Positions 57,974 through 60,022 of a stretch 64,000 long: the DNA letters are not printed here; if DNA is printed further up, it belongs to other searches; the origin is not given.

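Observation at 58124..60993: Lrp/AsnC RAM-domain regulator fused to an EgtD-like amino-acid N-methyltransferase, coupled to a DAO-family oxidase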

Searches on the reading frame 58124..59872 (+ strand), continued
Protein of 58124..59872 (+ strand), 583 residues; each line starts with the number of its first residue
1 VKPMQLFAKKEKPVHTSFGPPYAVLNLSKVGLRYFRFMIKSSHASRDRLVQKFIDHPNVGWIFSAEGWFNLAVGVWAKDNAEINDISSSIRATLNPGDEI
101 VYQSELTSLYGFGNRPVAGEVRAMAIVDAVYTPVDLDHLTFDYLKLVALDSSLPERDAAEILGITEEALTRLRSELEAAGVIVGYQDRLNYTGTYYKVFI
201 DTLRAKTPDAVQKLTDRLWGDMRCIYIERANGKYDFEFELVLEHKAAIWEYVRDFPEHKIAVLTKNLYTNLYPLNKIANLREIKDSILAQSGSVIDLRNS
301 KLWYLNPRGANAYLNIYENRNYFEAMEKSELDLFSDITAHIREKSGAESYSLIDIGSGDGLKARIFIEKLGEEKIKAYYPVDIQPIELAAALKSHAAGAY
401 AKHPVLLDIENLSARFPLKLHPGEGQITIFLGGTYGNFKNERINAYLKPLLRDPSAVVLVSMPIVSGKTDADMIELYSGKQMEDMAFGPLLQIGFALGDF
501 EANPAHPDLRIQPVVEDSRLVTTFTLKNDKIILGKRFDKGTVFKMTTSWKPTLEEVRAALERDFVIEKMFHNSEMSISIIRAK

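Call 48: search_protein_families(library=pfam, proteins=[P0273, P0280, P0284, P0289, P0291, P0262, P0264, P0266, P0267, P0335], max_evalue=0.01)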
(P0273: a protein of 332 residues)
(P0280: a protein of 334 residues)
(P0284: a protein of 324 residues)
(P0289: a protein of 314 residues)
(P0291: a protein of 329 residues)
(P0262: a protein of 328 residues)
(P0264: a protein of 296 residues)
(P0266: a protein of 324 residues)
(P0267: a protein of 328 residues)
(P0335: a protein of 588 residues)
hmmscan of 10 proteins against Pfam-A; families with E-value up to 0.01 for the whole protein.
P0273 (332 aa): 9 families
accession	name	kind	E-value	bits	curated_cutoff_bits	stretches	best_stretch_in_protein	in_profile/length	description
PF13412.12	HTH_24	-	2.9e-27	94.4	21.9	2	4-51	1-48/48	Winged helix-turn-helix DNA-binding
PF13404.12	HTH_AsnC-type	-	6.3e-24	84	27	2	172-212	1-41/42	AsnC-type helix-turn-helix domain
PF12840.13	HTH_20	-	8.5e-09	35.7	27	1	178-218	8-48/51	Helix-turn-helix domain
PF01047.28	MarR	-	7.5e-07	29.4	24.6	1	10-51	7-48/59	MarR family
PF01022.26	HTH_5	-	7.9e-05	22.9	22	0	177-218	5-45/47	Bacterial regulatory protein, arsR family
PF01978.25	TrmB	-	0.00045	20.4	25.6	0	170-219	4-53/68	Sugar-specific transcriptional regulator TrmB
PF22451.2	NirdL-like_HTH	-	0.001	19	27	0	20-50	16-46/47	Siroheme decarboxylase NirDL-like HTH domain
PF24270.1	HTH_Cmi2_C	-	0.0025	18.5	27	0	173-218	74-118/125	Cmi2, C-terminal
PF13545.12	HTH_Crp_2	-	0.0053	17.1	27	0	25-51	27-53/70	Crp-like helix-turn-helix domain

P0280 (334 aa): 22 families
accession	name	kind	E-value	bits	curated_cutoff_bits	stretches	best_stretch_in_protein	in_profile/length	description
PF13412.12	HTH_24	-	3.7e-26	90.9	21.9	2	182-227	2-47/48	Winged helix-turn-helix DNA-binding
PF13404.12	HTH_AsnC-type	-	7.6e-25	86.9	27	2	16-54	4-42/42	AsnC-type helix-turn-helix domain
PF12802.13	MarR_2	-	2e-10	41.1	27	2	20-60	10-51/61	MarR family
PF12840.13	HTH_20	-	4.6e-10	39.8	27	2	185-223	6-44/51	Helix-turn-helix domain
PF01037.27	AsnC_trans_reg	-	3.6e-08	33.6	25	1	90-135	11-57/73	Lrp/AsnC ligand binding domain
PF01022.26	HTH_5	-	3.2e-07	30.6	22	0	186-227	5-45/47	Bacterial regulatory protein, arsR family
PF04967.18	HTH_10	-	1.8e-06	28.1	23.1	0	190-224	16-50/53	HTH DNA binding domain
PF01047.28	MarR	-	2.3e-06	27.8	24.6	0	14-55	2-43/59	MarR family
PF08221.17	HTH_9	-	7.9e-06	26.3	23.4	1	186-226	16-56/62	RNA polymerase III subunit RPC82 helix-turn-helix domain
PF09012.17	FeoC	-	5.8e-05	23.6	21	1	190-224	7-41/69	FeoC like transcriptional regulator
PF08281.18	Sigma70_r4_2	-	0.00013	22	25.7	0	202-219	31-48/54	Sigma-70, region 4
PF08279.18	HTH_11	-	0.00038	20.7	25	0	186-225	3-43/55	HTH domain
PF13936.12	HTH_38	-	0.00061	19.9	27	1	12-52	4-43/44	Helix-turn-helix domain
PF04703.18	FaeA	-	0.00081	20.1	20.7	0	187-227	4-45/62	FaeA-like protein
PF25212.1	HVO_A0114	-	0.0012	19.1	27.6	0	13-60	20-67/84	HVO_A0114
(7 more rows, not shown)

P0284 (324 aa): 18 families
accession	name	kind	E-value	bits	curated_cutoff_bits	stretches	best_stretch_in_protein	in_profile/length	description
PF13412.12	HTH_24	-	4.3e-25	87.5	21.9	2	178-224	1-47/48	Winged helix-turn-helix DNA-binding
PF13404.12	HTH_AsnC-type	-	1.7e-24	85.8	27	2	178-219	1-42/42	AsnC-type helix-turn-helix domain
PF01047.28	MarR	-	1.4e-08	35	24.6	1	184-224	7-47/59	MarR family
PF12802.13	MarR_2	-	5.6e-08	33.3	27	1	13-53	10-51/61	MarR family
PF12840.13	HTH_20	-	1.2e-07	32.1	27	0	197-224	21-48/51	Helix-turn-helix domain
PF22451.2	NirdL-like_HTH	-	4.4e-07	29.8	27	1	199-224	21-46/47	Siroheme decarboxylase NirDL-like HTH domain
PF13545.12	HTH_Crp_2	-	1.5e-06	28.5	27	0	27-63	27-66/70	Crp-like helix-turn-helix domain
PF08279.18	HTH_11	-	7.3e-05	23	25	1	185-225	5-46/55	HTH domain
PF21120.3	MCM_WH_arc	-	0.00012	22.4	26.1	0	77-93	35-51/63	Archaeal MCM, winged-helix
PF08280.17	HTH_Mga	-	0.00013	22.3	23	1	181-219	6-44/59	M protein trans-acting positive regulator (MGA) HTH domain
PF09202.17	Rio2_N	-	0.00018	22.2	27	0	4-53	2-55/82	Rio2, N-terminal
PF13556.12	HTH_30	-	0.00022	21.4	27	0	199-220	17-38/59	PucR C-terminal helix-turn-helix domain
PF09756.15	DDRGK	-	0.00029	21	27.8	0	163-224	81-143/188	DDRGK domain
PF01022.26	HTH_5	-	0.00048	20.4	22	0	198-224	19-45/47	Bacterial regulatory protein, arsR family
PF13384.12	HTH_23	-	0.0017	18.6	24.6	0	8-51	3-46/50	Homeodomain-like domain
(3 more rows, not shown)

P0289 (314 aa): 9 families
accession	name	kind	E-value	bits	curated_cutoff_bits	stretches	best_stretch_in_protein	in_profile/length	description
PF13412.12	HTH_24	-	7.8e-20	70.6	21.9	2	166-212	1-47/48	Winged helix-turn-helix DNA-binding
PF13404.12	HTH_AsnC-type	-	4.3e-18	65.3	27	2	166-206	1-41/42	AsnC-type helix-turn-helix domain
PF12840.13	HTH_20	-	2.1e-09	37.6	27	1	172-212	8-48/51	Helix-turn-helix domain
PF01022.26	HTH_5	-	5.6e-06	26.6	22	0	9-52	5-47/47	Bacterial regulatory protein, arsR family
PF01037.27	AsnC_trans_reg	-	8.9e-05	22.8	25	1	77-123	11-58/73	Lrp/AsnC ligand binding domain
PF10711.15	DUF2513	-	0.00027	21.7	29.6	0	9-54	8-55/100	Hypothetical protein (DUF2513)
PF13936.12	HTH_38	-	0.00027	21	27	0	180-205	18-43/44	Helix-turn-helix domain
PF12802.13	MarR_2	-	0.0032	18.1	27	0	11-51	10-51/61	MarR family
PF01047.28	MarR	-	0.007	16.7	24.6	0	9-53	6-50/59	MarR family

P0291 (329 aa): 6 families
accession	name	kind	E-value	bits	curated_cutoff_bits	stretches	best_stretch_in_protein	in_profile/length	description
PF13412.12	HTH_24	-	2.7e-19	68.9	21.9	2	171-217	1-47/48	Winged helix-turn-helix DNA-binding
PF13404.12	HTH_AsnC-type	-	4.9e-17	61.9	27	2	171-212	1-42/42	AsnC-type helix-turn-helix domain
PF01037.27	AsnC_trans_reg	-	9.9e-07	29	25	1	82-125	13-57/73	Lrp/AsnC ligand binding domain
PF12802.13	MarR_2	-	5.2e-05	23.8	27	0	176-217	8-50/61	MarR family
PF01047.28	MarR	-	0.00023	21.4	24.6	0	176-218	6-48/59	MarR family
PF12840.13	HTH_20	-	0.00046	20.6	27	0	21-50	20-49/51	Helix-turn-helix domain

P0262 (328 aa): 4 families
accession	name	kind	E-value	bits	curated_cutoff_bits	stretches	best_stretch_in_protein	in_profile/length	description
PF10017.15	Methyltransf_33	-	6.5e-15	55.4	23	1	73-294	53-280/304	Histidine-specific methyltransferase, SAM-dependent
PF13847.12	Methyltransf_31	-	2.3e-06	27.8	27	1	83-195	2-111/145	Methyltransferase domain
PF13649.12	Methyltransf_25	-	0.0028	18.7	27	0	90-138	3-49/97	Methyltransferase domain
PF13679.12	Methyltransf_32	-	0.0029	18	27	0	70-131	11-72/143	Methyltransferase domain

P0264 (296 aa): 6 families
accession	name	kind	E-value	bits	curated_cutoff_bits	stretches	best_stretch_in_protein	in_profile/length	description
PF10017.15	Methyltransf_33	-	2.9e-23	82.8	23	1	34-293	30-303/304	Histidine-specific methyltransferase, SAM-dependent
PF13649.12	Methyltransf_25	-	6.6e-06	27.2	27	1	72-140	1-66/97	Methyltransferase domain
PF13847.12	Methyltransf_31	-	5.4e-05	23.4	27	1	68-117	3-49/145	Methyltransferase domain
PF08241.18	Methyltransf_11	-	0.00062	20.8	21.2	1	73-140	1-62/95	Methyltransferase domain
PF01209.24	Ubie_methyltran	-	0.0025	17.6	20.1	1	67-117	46-93/233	ubiE/COQ5 methyltransferase family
PF08242.18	Methyltransf_12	-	0.007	17.5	30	0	73-135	1-59/98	Methyltransferase domain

P0266 (324 aa): 8 families
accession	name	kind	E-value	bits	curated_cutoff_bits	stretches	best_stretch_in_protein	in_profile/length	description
PF10017.15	Methyltransf_33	-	2.6e-31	109.3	23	1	67-323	41-303/304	Histidine-specific methyltransferase, SAM-dependent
PF13847.12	Methyltransf_31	-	8.5e-06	26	27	1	92-159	6-67/145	Methyltransferase domain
PF13649.12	Methyltransf_25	-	1.2e-05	26.3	27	1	93-158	1-58/97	Methyltransferase domain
PF08242.18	Methyltransf_12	-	0.00022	22.3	30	1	94-141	1-45/98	Methyltransferase domain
PF13679.12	Methyltransf_32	-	0.00032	21.1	27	1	70-152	4-89/143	Methyltransferase domain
PF13489.12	Methyltransf_23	-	0.00053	20.2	27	1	78-142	12-61/164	Methyltransferase domain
PF01209.24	Ubie_methyltran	-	0.0039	17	20.1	1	77-154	37-109/233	ubiE/COQ5 methyltransferase family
PF02636.23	Methyltransf_28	-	0.0061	16.5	23.3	1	83-159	10-91/249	Putative S-adenosyl-L-methionine-dependent methyltransferase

P0267 (328 aa): 7 families
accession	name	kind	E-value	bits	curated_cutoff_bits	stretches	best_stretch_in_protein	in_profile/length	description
PF10017.15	Methyltransf_33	-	4.1e-23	82.3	23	1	76-306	41-281/304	Histidine-specific methyltransferase, SAM-dependent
PF13847.12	Methyltransf_31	-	3e-11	43.6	27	1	98-220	4-119/145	Methyltransferase domain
PF13649.12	Methyltransf_25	-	3.1e-06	28.2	27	1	101-168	1-62/97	Methyltransferase domain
PF01209.24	Ubie_methyltran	-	0.00074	19.4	20.1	1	97-167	47-113/233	ubiE/COQ5 methyltransferase family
PF08242.18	Methyltransf_12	-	0.0027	18.8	30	0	103-153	2-49/98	Methyltransferase domain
PF08241.18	Methyltransf_11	-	0.0038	18.3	21.2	0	103-165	2-55/95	Methyltransferase domain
PF13489.12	Methyltransf_23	-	0.0058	16.8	27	0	84-172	9-95/164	Methyltransferase domain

P0335 (588 aa): 2 families
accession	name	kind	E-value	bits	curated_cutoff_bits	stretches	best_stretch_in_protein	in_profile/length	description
PF10017.15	Methyltransf_33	-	7.8e-20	71.6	23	1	350-565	64-281/304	Histidine-specific methyltransferase, SAM-dependent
PF13649.12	Methyltransf_25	-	0.0029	18.7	27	0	351-417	1-59/97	Methyltransferase domain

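Call 49: search_protein_families(library=pfam, proteins=[P0048, P0077, P0335, P0251, P0281, P0271], max_evalue=0.05)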
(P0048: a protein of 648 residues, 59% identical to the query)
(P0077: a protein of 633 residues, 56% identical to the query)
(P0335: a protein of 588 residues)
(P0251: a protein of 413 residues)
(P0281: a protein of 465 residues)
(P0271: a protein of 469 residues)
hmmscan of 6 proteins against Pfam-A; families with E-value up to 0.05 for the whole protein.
P0048 (648 aa): 16 families
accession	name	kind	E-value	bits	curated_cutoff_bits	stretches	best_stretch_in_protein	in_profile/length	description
PF10017.15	Methyltransf_33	-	6.7e-16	58.7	23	1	363-635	19-294/304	Histidine-specific methyltransferase, SAM-dependent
PF13412.12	HTH_24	-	1.4e-11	44.2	21.9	1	4-46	5-47/48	Winged helix-turn-helix DNA-binding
PF09339.16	HTH_IclR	-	5.8e-07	29.6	22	1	7-48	8-50/52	IclR helix-turn-helix domain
PF12802.13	MarR_2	-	0.00015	22.3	27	1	7-48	10-52/61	MarR family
PF08279.18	HTH_11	-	0.00017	21.8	25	1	4-44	2-43/55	HTH domain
PF01047.28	MarR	-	0.00024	21.4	24.6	1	6-48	7-49/59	MarR family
PF12840.13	HTH_20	-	0.00025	21.4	27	1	7-48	9-50/51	Helix-turn-helix domain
PF01022.26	HTH_5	-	0.00036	20.8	22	1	6-48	6-47/47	Bacterial regulatory protein, arsR family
PF01978.25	TrmB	-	0.00064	20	25.6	1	11-58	17-63/68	Sugar-specific transcriptional regulator TrmB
PF04703.18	FaeA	-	0.0033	18.2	20.7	1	4-48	2-47/62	FaeA-like protein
PF02082.26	Rrf2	-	0.008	16.8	30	1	7-47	11-54/132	Iron-dependent Transcriptional regulator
PF03297.21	Ribosomal_S25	-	0.013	16.2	28.8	1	14-51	54-91/101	S25 ribosomal protein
PF25212.1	HVO_A0114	-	0.029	14.6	27.6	0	6-58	26-82/84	HVO_A0114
PF24034.1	DUF7343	-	0.039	14.3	27.6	0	1-49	2-51/62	Domain of unknown function (DUF7343)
PF16365.12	EutK_C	-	0.04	14.4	27.5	0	17-50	15-48/52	Ethanolamine utilization protein EutK C-terminus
PF01037.27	AsnC_trans_reg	-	0.042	14.2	25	0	98-154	1-59/73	Lrp/AsnC ligand binding domain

P0077 (633 aa): 16 families
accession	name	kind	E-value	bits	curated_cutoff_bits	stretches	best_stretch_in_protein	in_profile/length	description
PF10017.15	Methyltransf_33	-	7.5e-16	58.5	23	1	352-626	19-295/304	Histidine-specific methyltransferase, SAM-dependent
PF13412.12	HTH_24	-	3.5e-06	26.9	21.9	1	7-37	18-48/48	Winged helix-turn-helix DNA-binding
PF09339.16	HTH_IclR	-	1e-05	25.6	22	1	6-38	18-50/52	IclR helix-turn-helix domain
PF12840.13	HTH_20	-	0.00029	21.2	27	1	7-37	19-49/51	Helix-turn-helix domain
PF08100.18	Dimerisation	-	0.0011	19.2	25.6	1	5-54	39-88/93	O-methyltransferase dimerisation domain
PF08279.18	HTH_11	-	0.0016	18.7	25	1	7-35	16-44/55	HTH domain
PF01022.26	HTH_5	-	0.0053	17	22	1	5-38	14-47/47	Bacterial regulatory protein, arsR family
PF13551.12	HTH_29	-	0.0061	17.1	28.1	1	4-36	10-42/64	Winged helix-turn helix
PF01638.23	HxlR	-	0.0064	16.8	20.8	1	5-56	17-72/91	HxlR-like helix-turn-helix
PF02082.26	Rrf2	-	0.01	16.4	30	1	4-37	21-54/132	Iron-dependent Transcriptional regulator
PF01047.28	MarR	-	0.013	15.8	24.6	1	5-38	16-49/59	MarR family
PF01978.25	TrmB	-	0.019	15.2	25.6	0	4-45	20-61/68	Sugar-specific transcriptional regulator TrmB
PF14947.12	HTH_45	-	0.023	15.1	25.5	0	7-58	20-67/77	Winged helix-turn-helix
PF04545.22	Sigma70_r4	-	0.029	14.3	24.1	0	8-28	22-42/50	Sigma-70, region 4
PF01726.22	LexA_DNA_bind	-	0.037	14.3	23.7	0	8-43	27-63/65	LexA DNA binding domain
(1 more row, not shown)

P0335 (588 aa): 5 families
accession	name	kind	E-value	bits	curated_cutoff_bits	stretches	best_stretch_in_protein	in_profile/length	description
PF10017.15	Methyltransf_33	-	7.8e-20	71.6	23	1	350-565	64-281/304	Histidine-specific methyltransferase, SAM-dependent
PF13649.12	Methyltransf_25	-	0.0029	18.7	27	1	351-417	1-59/97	Methyltransferase domain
PF07866.17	DUF1653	-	0.013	16.3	23.5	1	40-92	5-55/62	Protein of unknown function (DUF1653)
PF02636.23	Methyltransf_28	-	0.029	14.3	23.3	0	348-401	19-74/249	Putative S-adenosyl-L-methionine-dependent methyltransferase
PF08241.18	Methyltransf_11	-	0.042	14.9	21.2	0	353-416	2-56/95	Methyltransferase domain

P0251 (413 aa): 6 families
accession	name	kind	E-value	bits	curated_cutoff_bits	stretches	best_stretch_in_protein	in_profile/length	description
PF10017.15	Methyltransf_33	-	7.8e-10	38.7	23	1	132-390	19-280/304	Histidine-specific methyltransferase, SAM-dependent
PF13489.12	Methyltransf_23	-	6.2e-05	23.2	27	1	164-244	6-96/164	Methyltransferase domain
PF10294.15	Methyltransf_16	-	0.0013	18.9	21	1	176-215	44-80/174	Lysine methyltransferase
PF13847.12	Methyltransf_31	-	0.007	16.5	27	1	177-296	2-114/145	Methyltransferase domain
PF05175.20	MTS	-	0.012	15.7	23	0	168-216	20-66/170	Methyltransferase small domain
PF06325.19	PrmA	-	0.047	13.6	22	0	177-227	160-206/296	Ribosomal protein L11 methyltransferase (PrmA)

P0281 (465 aa): 3 families
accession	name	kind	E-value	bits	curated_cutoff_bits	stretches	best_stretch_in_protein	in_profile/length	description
PF10017.15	Methyltransf_33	-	1.2e-16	61.1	23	1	206-433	43-280/304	Histidine-specific methyltransferase, SAM-dependent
PF13847.12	Methyltransf_31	-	8.1e-05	22.8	27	1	226-335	4-110/145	Methyltransferase domain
PF03031.24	NIF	-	0.021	15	21.8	0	409-457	28-75/160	NLI interacting factor-like phosphatase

P0271 (469 aa): 8 families
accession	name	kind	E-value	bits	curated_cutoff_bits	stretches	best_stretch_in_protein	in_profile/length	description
PF10017.15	Methyltransf_33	-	2.9e-29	102.5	23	2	290-466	115-302/304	Histidine-specific methyltransferase, SAM-dependent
PF13847.12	Methyltransf_31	-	5.2e-07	29.9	27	1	76-152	4-77/145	Methyltransferase domain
PF13679.12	Methyltransf_32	-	0.0022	18.4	27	1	58-142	12-92/143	Methyltransferase domain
PF13649.12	Methyltransf_25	-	0.0037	18.3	27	1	79-143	1-59/97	Methyltransferase domain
PF08597.15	eIF3_subunit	-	0.0064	16.9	28.9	1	188-244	134-191/250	Translation initiation factor eIF3 subunit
PF01739.24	CheR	-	0.0074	16.2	27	0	322-358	139-175/195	CheR methyltransferase, SAM binding domain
PF13489.12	Methyltransf_23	-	0.017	15.3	27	0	72-197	19-106/164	Methyltransferase domain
PF08242.18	Methyltransf_12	-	0.044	15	30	0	81-138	2-57/98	Methyltransferase domain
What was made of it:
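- Two family members (P0048, P0077) still carry the first HTH (call 49). The HTH fold is still present, and some members keep a second, well-scoring HTH (call 49), so DNA binding cannot be excluded. P0048 and P0077 keep an extra HTH_24 at E 1e-11 (call 49).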
